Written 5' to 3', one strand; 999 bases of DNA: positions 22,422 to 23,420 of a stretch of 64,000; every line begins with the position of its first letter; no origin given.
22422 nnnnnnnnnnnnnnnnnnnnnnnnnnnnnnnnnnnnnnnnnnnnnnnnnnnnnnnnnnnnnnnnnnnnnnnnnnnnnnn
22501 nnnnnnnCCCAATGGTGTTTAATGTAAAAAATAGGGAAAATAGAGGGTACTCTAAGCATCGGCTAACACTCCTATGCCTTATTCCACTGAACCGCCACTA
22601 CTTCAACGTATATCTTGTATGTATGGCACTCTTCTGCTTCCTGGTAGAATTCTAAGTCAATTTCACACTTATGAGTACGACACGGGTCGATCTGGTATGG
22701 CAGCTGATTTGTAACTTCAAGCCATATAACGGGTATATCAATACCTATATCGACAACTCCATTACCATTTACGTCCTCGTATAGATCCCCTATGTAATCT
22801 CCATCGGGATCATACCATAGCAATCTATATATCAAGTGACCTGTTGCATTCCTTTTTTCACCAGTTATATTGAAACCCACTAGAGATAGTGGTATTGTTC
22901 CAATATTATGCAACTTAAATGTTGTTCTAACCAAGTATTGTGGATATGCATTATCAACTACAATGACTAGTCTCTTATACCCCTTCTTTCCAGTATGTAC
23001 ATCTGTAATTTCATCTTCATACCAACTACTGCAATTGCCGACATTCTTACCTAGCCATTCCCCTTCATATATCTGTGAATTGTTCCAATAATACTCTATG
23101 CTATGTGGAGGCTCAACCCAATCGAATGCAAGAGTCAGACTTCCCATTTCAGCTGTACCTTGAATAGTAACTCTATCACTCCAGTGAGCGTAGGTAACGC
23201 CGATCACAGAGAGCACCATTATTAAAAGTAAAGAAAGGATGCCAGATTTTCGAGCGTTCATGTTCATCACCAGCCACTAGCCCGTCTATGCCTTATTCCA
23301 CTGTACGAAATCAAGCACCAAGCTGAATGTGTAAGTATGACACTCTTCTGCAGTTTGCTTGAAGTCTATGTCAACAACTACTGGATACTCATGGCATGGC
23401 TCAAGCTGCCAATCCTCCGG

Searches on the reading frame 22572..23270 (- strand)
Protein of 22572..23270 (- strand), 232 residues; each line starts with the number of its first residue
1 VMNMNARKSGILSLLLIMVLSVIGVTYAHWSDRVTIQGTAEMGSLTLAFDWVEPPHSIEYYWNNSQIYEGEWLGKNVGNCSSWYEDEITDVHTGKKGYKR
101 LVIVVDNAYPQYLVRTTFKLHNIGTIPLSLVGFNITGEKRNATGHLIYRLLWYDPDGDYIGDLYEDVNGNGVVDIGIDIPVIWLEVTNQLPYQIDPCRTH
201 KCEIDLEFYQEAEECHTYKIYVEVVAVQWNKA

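Call 3: search_protein_families(library=pfam, proteins=[window:22572-23270:-], max_evalue=0.1)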
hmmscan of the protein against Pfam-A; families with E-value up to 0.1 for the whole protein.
window:22572-23270:- (232 aa): 1 family
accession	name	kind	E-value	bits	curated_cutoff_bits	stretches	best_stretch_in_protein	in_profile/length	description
PF12389.13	Peptidase_M73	-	0.0048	17.2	22.5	0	11-50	10-48/196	Camelysin metallo-endopeptidase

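Call 4: search_protein_families(library=ncbifam, proteins=[window:22572-23270:-], max_evalue=0.1)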
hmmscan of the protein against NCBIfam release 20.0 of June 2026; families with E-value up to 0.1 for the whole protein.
window:22572-23270:- (232 aa): 1 family
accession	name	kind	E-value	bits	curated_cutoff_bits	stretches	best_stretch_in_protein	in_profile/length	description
TIGR04088.1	cognate_SipW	domain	0.0011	19.1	19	1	15-45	3-34/34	SipW-dependent-type signal peptide-containing protein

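Call 34: search_solved_structures(query=window:22572-23270:-, max_evalue=10, show_alignments=1)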
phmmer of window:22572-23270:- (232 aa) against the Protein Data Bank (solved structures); distinct sequences matched with E-value up to 10: 11.
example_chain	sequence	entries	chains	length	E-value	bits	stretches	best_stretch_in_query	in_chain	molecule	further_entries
9sj2_C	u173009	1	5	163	0.002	20.8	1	94-132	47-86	AbpX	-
9rhp_A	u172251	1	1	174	0.0028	20.2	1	94-133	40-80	Archaeal bundling protein X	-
1i82_A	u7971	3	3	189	0.41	13.1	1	106-158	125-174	ENDO-1,4-BETA-XYLANASE A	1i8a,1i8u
9tp7_A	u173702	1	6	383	0.69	12.4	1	143-205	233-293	Serine/threonine-protein phosphatase BSU1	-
3h3p_H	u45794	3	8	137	0.78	12.2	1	27-91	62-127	Fv 4E10 heavy chain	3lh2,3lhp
5cip_A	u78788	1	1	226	1.2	11.6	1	27-93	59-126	FAB 4E10 HEAVY CHAIN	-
2fx8_H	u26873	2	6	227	1.2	11.6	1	27-93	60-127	Fab 4E10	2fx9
5cip_H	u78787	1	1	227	1.2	11.6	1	27-93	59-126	FAB 4E10 HEAVY CHAIN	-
2fx7_H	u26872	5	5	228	1.2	11.6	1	27-93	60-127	Fab 4E10 | FAB HEAVY CHAIN | Fab 4E10 Heavy chain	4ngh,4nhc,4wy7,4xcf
4xaw_H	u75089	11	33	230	1.3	11.6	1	27-93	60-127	4E10 Fab heavy chain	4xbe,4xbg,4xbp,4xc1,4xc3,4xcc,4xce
1tzg_H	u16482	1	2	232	1.3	11.5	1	27-93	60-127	Fab 4E10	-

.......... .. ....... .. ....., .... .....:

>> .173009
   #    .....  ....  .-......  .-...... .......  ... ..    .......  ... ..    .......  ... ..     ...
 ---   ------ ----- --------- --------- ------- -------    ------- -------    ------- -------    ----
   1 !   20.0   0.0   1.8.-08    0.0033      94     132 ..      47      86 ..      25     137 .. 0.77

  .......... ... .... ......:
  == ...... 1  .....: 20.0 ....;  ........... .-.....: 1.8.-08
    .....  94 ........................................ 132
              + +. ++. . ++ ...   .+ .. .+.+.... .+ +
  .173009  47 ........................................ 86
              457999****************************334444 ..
